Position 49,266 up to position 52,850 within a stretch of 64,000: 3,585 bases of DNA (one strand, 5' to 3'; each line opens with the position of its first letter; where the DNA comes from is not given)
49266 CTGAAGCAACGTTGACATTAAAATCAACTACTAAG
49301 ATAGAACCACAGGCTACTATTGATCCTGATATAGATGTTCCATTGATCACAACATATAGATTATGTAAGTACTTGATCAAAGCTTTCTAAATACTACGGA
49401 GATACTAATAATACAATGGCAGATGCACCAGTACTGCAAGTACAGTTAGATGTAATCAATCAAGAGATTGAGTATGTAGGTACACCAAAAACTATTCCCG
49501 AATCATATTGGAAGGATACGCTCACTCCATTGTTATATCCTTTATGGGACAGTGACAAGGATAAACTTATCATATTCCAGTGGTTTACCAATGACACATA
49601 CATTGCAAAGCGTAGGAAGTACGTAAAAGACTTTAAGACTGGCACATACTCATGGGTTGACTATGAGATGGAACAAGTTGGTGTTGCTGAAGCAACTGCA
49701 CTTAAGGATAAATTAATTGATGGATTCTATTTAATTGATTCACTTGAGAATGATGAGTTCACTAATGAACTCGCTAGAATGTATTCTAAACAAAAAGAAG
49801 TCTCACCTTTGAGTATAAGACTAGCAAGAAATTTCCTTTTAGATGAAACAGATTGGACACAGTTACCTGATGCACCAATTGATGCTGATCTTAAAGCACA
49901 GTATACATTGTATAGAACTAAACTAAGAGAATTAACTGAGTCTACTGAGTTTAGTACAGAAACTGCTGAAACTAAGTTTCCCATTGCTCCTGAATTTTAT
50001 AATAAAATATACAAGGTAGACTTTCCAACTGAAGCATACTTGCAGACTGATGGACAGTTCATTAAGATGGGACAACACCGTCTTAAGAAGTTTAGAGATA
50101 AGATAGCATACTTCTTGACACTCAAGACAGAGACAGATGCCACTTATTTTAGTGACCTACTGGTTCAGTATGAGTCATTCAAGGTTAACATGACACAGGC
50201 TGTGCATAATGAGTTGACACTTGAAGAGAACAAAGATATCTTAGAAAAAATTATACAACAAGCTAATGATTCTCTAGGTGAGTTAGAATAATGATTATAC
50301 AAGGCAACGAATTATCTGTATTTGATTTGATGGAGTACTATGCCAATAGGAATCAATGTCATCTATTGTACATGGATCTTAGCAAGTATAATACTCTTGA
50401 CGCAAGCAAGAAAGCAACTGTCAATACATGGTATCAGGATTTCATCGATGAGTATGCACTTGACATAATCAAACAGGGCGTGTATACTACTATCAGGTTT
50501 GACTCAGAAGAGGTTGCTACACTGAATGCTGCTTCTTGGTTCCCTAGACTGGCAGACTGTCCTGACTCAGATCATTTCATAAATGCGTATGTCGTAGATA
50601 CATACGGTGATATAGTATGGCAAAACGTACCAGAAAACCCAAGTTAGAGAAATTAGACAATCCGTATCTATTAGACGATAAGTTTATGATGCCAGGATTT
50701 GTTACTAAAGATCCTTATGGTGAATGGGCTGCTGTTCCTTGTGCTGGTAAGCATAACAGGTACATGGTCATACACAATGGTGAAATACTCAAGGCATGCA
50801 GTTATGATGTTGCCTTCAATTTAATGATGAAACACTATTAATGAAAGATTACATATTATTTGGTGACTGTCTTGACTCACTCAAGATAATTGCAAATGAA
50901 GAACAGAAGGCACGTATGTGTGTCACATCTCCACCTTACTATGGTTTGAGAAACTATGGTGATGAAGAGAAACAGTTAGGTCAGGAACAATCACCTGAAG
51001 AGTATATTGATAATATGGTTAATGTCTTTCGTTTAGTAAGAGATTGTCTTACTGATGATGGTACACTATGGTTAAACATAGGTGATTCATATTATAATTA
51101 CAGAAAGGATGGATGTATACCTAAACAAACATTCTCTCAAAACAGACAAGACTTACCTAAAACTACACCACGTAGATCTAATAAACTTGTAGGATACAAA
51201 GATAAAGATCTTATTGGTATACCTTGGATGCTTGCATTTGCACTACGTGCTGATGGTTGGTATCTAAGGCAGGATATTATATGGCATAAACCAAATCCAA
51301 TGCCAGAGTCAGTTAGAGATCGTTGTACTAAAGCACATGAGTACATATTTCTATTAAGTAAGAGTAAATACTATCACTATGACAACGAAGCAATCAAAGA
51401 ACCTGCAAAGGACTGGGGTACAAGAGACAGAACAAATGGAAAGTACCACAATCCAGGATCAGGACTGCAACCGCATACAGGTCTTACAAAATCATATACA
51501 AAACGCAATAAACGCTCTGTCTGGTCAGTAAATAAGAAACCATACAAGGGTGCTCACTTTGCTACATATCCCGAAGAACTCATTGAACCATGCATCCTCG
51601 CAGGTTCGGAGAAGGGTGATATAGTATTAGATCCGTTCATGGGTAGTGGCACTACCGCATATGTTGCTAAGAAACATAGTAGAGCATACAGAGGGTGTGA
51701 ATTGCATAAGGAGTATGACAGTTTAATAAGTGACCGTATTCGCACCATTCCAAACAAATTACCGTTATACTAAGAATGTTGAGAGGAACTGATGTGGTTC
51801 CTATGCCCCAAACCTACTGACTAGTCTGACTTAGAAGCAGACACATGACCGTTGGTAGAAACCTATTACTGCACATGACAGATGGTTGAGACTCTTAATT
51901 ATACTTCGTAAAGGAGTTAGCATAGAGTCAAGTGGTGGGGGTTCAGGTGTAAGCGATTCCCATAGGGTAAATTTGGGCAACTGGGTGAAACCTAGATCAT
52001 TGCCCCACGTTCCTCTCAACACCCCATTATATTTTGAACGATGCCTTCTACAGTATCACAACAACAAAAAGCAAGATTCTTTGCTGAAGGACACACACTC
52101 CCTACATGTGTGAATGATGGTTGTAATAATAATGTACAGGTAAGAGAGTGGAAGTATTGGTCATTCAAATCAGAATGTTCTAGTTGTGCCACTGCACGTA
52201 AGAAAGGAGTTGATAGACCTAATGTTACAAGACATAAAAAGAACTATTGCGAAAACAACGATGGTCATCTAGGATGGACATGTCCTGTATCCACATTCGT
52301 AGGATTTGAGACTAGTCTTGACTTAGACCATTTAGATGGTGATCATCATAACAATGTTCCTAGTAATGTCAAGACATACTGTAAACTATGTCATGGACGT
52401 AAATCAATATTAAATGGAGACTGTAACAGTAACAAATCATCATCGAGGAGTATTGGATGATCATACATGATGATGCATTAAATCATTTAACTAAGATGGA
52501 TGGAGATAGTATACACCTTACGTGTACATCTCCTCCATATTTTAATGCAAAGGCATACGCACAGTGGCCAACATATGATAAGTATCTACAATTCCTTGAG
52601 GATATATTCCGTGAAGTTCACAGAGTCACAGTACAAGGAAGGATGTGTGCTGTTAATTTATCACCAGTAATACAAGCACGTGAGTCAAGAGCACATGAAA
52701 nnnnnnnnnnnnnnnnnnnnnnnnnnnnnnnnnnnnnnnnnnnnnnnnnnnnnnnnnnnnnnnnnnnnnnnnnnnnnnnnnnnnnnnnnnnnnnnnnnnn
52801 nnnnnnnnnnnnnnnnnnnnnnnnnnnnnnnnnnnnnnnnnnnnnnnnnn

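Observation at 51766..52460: Unassigned ~245-nt highly structured RNA directly upstream of an HNH nuclease, inside a two-methyltransferase cassette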

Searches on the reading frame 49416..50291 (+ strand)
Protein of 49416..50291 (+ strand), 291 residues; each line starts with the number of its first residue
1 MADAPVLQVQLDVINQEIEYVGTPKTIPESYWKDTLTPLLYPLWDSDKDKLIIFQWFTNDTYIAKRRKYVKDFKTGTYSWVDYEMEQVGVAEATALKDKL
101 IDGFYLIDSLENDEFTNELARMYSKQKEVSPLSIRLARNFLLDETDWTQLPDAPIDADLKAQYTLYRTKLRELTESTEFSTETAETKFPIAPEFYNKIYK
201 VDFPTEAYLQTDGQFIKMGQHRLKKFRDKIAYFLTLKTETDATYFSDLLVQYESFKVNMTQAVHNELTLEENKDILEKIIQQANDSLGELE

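Call 8: search_protein_families(library=pfam, proteins=[window:49416-50291:+], max_evalue=0.01)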
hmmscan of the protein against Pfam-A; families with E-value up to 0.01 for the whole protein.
window:49416-50291:+ (291 aa): 1 family
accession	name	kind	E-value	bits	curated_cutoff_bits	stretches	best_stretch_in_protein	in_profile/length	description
PF16778.10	Phage_tail_APC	-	3.3e-10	40.1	26.6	1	133-193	3-60/60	Phage tail assembly chaperone protein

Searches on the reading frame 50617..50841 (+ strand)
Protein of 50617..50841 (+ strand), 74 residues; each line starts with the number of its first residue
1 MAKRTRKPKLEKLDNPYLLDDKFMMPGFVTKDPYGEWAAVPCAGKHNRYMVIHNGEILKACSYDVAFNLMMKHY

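Call 8: search_protein_families(library=pfam, proteins=[window:50617-50841:+], max_evalue=0.01)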
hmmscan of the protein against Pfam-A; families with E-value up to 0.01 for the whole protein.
window:50617-50841:+ (74 aa): 0 families

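Call 48: search_protein_families(library=phrogs, proteins=[window:50617-50841:+], max_evalue=0.01)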
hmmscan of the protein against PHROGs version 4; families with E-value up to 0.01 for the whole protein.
window:50617-50841:+ (74 aa): 1 family
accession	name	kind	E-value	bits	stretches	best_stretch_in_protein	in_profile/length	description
phrog_33194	-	unknown function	2.1e-10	41.6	1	25-72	28-75/93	-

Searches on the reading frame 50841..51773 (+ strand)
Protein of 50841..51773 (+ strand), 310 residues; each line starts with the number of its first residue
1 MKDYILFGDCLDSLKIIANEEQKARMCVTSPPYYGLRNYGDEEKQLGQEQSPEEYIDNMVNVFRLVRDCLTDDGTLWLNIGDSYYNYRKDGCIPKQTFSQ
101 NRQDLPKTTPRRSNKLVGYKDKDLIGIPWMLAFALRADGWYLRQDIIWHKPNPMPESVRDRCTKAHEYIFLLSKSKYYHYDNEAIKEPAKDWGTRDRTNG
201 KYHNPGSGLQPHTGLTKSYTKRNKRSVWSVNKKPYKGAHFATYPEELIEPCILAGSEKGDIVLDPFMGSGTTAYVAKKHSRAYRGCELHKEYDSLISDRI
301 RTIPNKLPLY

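Call 8: search_protein_families(library=pfam, proteins=[window:50841-51773:+], max_evalue=0.01)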
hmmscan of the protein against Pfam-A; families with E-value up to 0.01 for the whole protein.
window:50841-51773:+ (310 aa): 1 family
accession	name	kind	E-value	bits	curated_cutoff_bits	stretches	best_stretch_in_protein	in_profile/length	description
PF01555.25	N6_N4_Mtase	-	3.7e-55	187.7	26.7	1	25-294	2-217/221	DNA methylase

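Call 55: search_protein_families(library=ncbifam, proteins=[window:50841-51773:+], max_evalue=0.01)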
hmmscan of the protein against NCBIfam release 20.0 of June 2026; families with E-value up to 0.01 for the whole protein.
window:50841-51773:+ (310 aa): 3 families
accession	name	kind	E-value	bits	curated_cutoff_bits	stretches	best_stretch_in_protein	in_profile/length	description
NF050803.1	DnaMtaseCcrMCaul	equivalog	1.1e-25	90.4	830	2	236-303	183-250/350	adenine-specific DNA-methyltransferase CcrM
NF008572.0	PRK11524.1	equivalog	3.8e-15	55.8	292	1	227-295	179-251/294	adenine-specific DNA-methyltransferase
NF010253.0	PRK13699.1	subfamily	4.9e-09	36.2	244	1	224-302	127-207/226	DNA methyltransferase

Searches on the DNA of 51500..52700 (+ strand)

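Call 4: search_rna_families(source=window, start=51500, end=52700, threshold=evalue, max_evalue=10, show_alignments=3)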
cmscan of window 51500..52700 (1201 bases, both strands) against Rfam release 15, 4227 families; matches with E-value up to 10: 3.
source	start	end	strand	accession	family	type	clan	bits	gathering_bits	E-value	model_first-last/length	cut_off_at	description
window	52318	52354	-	RF00093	SNORD18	Gene; snRNA; snoRNA; CD-box;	CL00047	18.1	41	2.5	1-71/71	no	Small nucleolar RNA SNORD18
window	52317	52395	-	RF00188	SNORD103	Gene; snRNA; snoRNA; CD-box;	-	16.1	45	4.9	1-83/83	no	Small nucleolar RNA SNORD103/SNORD85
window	52525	52550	-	RF04103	mir-8356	Gene; miRNA;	-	16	70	9.7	19-44/65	no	mir-8356 microRNA precursor family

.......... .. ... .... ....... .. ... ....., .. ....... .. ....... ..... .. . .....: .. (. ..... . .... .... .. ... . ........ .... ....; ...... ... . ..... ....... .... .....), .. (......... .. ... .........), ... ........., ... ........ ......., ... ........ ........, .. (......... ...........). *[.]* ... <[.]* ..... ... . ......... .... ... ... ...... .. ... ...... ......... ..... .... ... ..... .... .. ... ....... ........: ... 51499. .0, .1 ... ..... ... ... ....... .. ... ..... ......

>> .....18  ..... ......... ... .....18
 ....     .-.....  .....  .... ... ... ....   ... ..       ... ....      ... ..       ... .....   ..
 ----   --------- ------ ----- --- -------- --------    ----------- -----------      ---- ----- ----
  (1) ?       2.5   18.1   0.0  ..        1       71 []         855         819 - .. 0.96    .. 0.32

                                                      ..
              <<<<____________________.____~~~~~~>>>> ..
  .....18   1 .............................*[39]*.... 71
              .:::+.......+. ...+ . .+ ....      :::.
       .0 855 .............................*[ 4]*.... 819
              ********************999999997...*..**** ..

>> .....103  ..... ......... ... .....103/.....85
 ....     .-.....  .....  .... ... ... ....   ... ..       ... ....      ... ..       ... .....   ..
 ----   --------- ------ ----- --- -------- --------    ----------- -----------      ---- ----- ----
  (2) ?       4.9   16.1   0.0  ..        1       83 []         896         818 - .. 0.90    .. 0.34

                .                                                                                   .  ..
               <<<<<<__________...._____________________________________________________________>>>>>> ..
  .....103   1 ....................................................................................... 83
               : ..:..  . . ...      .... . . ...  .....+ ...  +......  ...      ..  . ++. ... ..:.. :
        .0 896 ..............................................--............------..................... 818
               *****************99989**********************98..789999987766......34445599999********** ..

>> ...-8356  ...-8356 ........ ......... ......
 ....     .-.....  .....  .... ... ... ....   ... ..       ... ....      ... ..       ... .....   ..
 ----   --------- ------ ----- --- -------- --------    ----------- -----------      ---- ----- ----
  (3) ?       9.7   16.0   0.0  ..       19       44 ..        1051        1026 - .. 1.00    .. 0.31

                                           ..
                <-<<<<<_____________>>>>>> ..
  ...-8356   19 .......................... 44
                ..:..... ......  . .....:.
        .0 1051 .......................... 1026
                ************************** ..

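Call 9: search_dna_similar(query=window:51700-52500:+, collection=phages, mode=distant, max_rows=40)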
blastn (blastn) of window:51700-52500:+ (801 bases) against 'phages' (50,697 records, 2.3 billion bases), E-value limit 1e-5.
Records with a match: 10; places in all: 10; records where one place covers at least 80% of the query: 0.
Best place of each record, by identity: 90-95% 8; 80-90% 2.
By first word of the organism name: Prochlorococcus 6; Marine 4.
By host as written in the record: - 5; Prochlorococcus sp. NATL1A 4; Prochlorococcus marinus NATL2A 1.
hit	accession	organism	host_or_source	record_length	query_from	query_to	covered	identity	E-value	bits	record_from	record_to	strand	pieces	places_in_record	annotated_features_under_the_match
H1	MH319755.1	Marine virus AG-345-L05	single cell amplified by WGA-X; seawater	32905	231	319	11%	92.1%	3e-26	126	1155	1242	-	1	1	record has no annotation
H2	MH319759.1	Marine virus AG-345-O18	single cell amplified by WGA-X; seawater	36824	240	332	12%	80.6%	1e-11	78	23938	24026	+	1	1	record has no annotation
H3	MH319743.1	Marine virus AG-345-E15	single cell amplified by WGA-X; seawater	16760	236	316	10%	84.0%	9e-13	82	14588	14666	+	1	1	record has no annotation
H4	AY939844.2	Prochlorococcus phage P-SSM2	Prochlorococcus sp. NATL1A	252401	237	309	9%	91.9%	8e-20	104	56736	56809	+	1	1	none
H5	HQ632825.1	Prochlorococcus phage P-SSM5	Prochlorococcus marinus NATL2A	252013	237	309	9%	91.9%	8e-20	104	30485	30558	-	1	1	none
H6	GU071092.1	Prochlorococcus phage P-SSM2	-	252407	237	309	9%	91.9%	8e-20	104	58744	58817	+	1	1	none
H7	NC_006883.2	Prochlorococcus phage P-SSM2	Prochlorococcus sp. NATL1A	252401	237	309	9%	91.9%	8e-20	104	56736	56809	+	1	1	none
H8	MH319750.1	Marine virus AG-345-F15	single cell amplified by WGA-X; seawater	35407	240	309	9%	90.0%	4e-17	96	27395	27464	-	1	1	record has no annotation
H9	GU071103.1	Prochlorococcus phage P-SSM7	Prochlorococcus sp. NATL1A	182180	120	156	5%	94.6%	3e-6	59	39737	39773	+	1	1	none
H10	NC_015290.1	Prochlorococcus phage P-SSM7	Prochlorococcus sp. NATL1A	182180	120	156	5%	94.6%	3e-6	59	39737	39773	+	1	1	none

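Call 10: get_annotated_region(hit=H7, flank=2500)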
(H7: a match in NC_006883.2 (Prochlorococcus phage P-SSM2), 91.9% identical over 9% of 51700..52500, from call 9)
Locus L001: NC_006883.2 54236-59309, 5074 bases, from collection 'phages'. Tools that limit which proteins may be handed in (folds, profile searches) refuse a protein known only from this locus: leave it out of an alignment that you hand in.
description: Prochlorococcus phage P-SSM2, complete genome.
organism: Prochlorococcus phage P-SSM2 (NCBI taxid 268746)
taxonomy: Viruses; Duplodnaviria; Heunggongvirae; Uroviricota; Caudoviricetes; Kyanoviridae; Salacisavirus; Salacisavirus pssm2
host: Prochlorococcus sp. NATL1A; source: -; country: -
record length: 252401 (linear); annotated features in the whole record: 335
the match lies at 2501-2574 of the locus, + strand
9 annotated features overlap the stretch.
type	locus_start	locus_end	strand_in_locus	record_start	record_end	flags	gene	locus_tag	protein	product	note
CDS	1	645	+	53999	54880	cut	-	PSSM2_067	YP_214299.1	hypothetical protein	T4-GC: 64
CDS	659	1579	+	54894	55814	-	-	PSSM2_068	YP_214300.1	DNA methyltransferase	T4-GC: 65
CDS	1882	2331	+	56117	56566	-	-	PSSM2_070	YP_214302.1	hypothetical protein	T4-GC: 66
CDS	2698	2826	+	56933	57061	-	-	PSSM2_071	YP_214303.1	hypothetical protein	T4-GC: 67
CDS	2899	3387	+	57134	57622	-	-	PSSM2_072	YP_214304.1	hypothetical protein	T4-GC: 68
CDS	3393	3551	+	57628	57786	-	-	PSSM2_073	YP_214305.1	hypothetical protein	T4-GC: 69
CDS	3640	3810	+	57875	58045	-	-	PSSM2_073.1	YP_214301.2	hypothetical protein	T4-GC: 693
CDS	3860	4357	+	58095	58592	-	-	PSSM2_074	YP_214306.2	hypothetical protein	T4-GC: 70; contains PF06114 domain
CDS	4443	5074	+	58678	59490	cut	-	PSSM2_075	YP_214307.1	hypothetical protein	T4-GC: 71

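Call 11: get_annotated_region(hit=H10, flank=2500)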
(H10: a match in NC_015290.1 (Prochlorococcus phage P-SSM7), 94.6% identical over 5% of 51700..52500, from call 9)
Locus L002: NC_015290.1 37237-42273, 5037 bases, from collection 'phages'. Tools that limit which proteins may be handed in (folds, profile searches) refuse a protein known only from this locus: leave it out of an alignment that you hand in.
description: Prochlorococcus phage P-SSM7, complete genome.
organism: Prochlorococcus phage P-SSM7 (NCBI taxid 445688)
taxonomy: Viruses; Duplodnaviria; Heunggongvirae; Uroviricota; Caudoviricetes; Kyanoviridae; Palaemonvirus; Palaemonvirus pssm7
host: Prochlorococcus sp. NATL1A; source: -; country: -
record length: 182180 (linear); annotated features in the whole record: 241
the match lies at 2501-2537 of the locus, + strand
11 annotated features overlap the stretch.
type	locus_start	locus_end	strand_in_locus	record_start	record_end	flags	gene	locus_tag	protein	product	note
CDS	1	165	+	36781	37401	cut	-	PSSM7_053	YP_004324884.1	2OG-Fe(II) oxygenase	T4-LIKE GC: 684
CDS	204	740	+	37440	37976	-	-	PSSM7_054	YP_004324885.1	hypothetical protein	T4-LIKE GC: 685; contains PF08334 domain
CDS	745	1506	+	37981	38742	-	dam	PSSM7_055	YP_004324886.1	DNA adenine methylase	T4-LIKE GC: 38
CDS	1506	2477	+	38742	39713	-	dam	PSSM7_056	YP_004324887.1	site-specific DNA-methyltransferase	T4-LIKE GC: 38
CDS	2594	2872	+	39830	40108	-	-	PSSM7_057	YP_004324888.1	hypothetical protein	T4-LIKE GC: 686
CDS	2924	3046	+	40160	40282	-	-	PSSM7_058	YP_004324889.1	hypothetical protein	T4-LIKE GC: 687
CDS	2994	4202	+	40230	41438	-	-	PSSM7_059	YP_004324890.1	helicase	T4-LIKE GC: 36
CDS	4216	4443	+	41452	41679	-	-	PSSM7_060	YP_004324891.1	hypothetical protein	T4-LIKE GC: 688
CDS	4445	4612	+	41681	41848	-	-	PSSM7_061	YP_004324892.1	hypothetical protein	T4-LIKE GC: 689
CDS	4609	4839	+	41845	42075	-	-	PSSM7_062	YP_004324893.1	hypothetical protein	T4-LIKE GC: 373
CDS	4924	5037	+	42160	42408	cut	-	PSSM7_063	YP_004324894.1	hypothetical protein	T4-LIKE GC: 379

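Call 12: get_annotated_region(hit=H5, flank=2500)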
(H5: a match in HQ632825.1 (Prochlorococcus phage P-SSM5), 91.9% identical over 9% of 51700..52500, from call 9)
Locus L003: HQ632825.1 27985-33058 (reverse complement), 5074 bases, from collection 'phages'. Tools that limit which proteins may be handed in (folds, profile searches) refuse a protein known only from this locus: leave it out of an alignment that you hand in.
description: Prochlorococcus phage P-SSM5 genomic sequence.
organism: Prochlorococcus phage P-SSM5 (NCBI taxid 536454)
taxonomy: Viruses; Duplodnaviria; Heunggongvirae; Uroviricota; Caudoviricetes; Kyanoviridae; Salacisavirus; Salacisavirus pssm2
host: Prochlorococcus marinus NATL2A; source: Atlantic: BATS; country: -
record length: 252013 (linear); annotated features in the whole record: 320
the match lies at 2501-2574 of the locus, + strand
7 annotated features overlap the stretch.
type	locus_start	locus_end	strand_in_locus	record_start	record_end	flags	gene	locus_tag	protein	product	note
CDS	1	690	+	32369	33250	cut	-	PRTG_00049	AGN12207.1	hypothetical protein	-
CDS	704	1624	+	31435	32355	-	-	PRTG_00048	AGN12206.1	hypothetical protein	-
CDS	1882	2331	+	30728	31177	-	-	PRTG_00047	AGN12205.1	hypothetical protein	-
CDS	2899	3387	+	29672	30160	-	-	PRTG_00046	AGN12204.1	hypothetical protein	-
CDS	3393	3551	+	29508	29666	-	-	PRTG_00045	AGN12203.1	hypothetical protein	-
CDS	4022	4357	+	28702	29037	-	-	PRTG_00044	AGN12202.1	hypothetical protein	-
CDS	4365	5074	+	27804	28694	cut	-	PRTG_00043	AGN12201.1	hypothetical protein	-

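Call 30: search_rna_families(sources=[L001, L002, L017], threshold=evalue, max_evalue=1)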
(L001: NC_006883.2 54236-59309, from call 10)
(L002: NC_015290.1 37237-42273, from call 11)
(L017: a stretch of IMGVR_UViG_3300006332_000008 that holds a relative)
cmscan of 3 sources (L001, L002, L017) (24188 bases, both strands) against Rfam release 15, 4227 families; matches with E-value up to 1: 1.
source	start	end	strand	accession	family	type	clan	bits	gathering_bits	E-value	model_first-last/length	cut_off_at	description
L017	1633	1704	-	RF00355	snoR28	Gene; snRNA; snoRNA; CD-box;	-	25.5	45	0.96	1-78/78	no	Small nucleolar RNA snoR28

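Call 42: get_annotated_region(hit=H2, flank=400)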
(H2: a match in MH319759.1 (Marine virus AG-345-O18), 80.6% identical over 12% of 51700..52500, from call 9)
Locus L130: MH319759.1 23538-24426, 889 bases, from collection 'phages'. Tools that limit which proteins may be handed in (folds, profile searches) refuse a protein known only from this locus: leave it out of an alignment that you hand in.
description: Marine virus AG-345-O18 Ga0172273_13 genomic sequence.
organism: Marine virus AG-345-O18 (NCBI taxid 2162691)
taxonomy: Viruses; Duplodnaviria; Heunggongvirae; Uroviricota; Caudoviricetes
host: -; source: single cell amplified by WGA-X; seawater; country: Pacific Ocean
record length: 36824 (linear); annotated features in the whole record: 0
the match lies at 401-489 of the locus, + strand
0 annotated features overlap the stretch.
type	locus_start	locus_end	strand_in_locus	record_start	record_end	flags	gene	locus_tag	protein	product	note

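Call 43: get_annotated_region(hit=H3, flank=400)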
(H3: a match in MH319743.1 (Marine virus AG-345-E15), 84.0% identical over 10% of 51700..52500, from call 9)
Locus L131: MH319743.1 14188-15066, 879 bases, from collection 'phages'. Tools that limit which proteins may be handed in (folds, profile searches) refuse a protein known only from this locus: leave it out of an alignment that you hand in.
description: Marine virus AG-345-E15 Ga0172270_13 genomic sequence.
organism: Marine virus AG-345-E15 (NCBI taxid 2162688)
taxonomy: Viruses; Duplodnaviria; Heunggongvirae; Uroviricota; Caudoviricetes
host: -; source: single cell amplified by WGA-X; seawater; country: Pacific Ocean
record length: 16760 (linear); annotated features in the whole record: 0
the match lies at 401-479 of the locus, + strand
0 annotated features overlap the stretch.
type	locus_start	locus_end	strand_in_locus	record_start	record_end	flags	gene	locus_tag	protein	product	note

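Call 46: search_rna_families(source=L001, start=2450, end=2600, threshold=evalue, max_evalue=10, show_alignments=4)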
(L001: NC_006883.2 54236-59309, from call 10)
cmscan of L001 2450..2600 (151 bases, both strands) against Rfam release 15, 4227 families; matches with E-value up to 10: 1.
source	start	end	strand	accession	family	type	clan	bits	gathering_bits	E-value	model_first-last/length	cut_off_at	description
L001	2540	2571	-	RF01302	snoU36a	Gene; snRNA; snoRNA; CD-box;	CL00051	14.6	45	1.9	1-90/90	no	SnoRNA U36a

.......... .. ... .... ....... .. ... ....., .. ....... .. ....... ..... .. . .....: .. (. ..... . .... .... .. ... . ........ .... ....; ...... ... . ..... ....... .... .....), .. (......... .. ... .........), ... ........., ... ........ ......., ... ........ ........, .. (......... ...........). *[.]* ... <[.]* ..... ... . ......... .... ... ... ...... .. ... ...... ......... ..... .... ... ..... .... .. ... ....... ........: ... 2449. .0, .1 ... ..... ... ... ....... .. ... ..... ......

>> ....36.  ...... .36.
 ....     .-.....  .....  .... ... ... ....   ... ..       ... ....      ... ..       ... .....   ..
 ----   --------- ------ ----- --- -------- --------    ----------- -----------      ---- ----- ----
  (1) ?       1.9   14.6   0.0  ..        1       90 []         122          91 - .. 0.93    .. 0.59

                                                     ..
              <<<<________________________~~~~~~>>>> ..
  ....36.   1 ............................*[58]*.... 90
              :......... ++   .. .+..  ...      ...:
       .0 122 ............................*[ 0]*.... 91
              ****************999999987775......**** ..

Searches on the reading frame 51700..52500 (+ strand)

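Call 47: search_protein_families(library=pfam, proteins=[L001:1882-2331:+, L001:2899-3387:+, L002:2594-2872:+], max_evalue=1)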
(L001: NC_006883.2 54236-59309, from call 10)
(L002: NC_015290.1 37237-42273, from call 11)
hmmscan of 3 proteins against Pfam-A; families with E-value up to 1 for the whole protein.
L001:1882-2331:+ (149 aa): 0 families

L001:2899-3387:+ (162 aa): 1 family
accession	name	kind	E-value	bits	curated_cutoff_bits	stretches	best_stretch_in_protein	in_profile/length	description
PF24835.1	DUF7717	-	3.5e-37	127.6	27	1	17-161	14-117/117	Family of unknown function (DUF7717)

L002:2594-2872:+ (92 aa): 1 family
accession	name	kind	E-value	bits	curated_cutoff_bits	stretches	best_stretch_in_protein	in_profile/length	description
PF15293.11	NUFIP2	-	0.098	11.9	27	1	11-58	129-176/592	FMR1-interacting protein 2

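Call 48: search_protein_families(library=phrogs, proteins=[L001:1882-2331:+, L001:2899-3387:+], max_evalue=0.01)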
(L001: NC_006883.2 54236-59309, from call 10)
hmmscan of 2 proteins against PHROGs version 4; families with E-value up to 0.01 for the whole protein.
L001:1882-2331:+ (149 aa): 4 families
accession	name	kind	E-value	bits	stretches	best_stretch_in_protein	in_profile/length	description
phrog_1987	-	unknown function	8.5e-47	159.7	1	1-129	1-122/128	-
phrog_23089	-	unknown function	1.9e-12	48.3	1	1-124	1-115/239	-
phrog_25001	-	unknown function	0.001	20.5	0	1-30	1-31/98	-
phrog_30528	-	unknown function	0.007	17.3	0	1-33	1-33/183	-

L001:2899-3387:+ (162 aa): 4 families
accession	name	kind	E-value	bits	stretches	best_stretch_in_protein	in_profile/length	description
phrog_818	-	unknown function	3e-43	148.3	1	8-162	9-127/127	-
phrog_5014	-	unknown function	8.3e-16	59.2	1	77-136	31-90/110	-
phrog_3274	-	unknown function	1.5e-14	55.5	1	65-162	22-113/113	-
phrog_10383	-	unknown function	5.6e-10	40.6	1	61-136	30-102/125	-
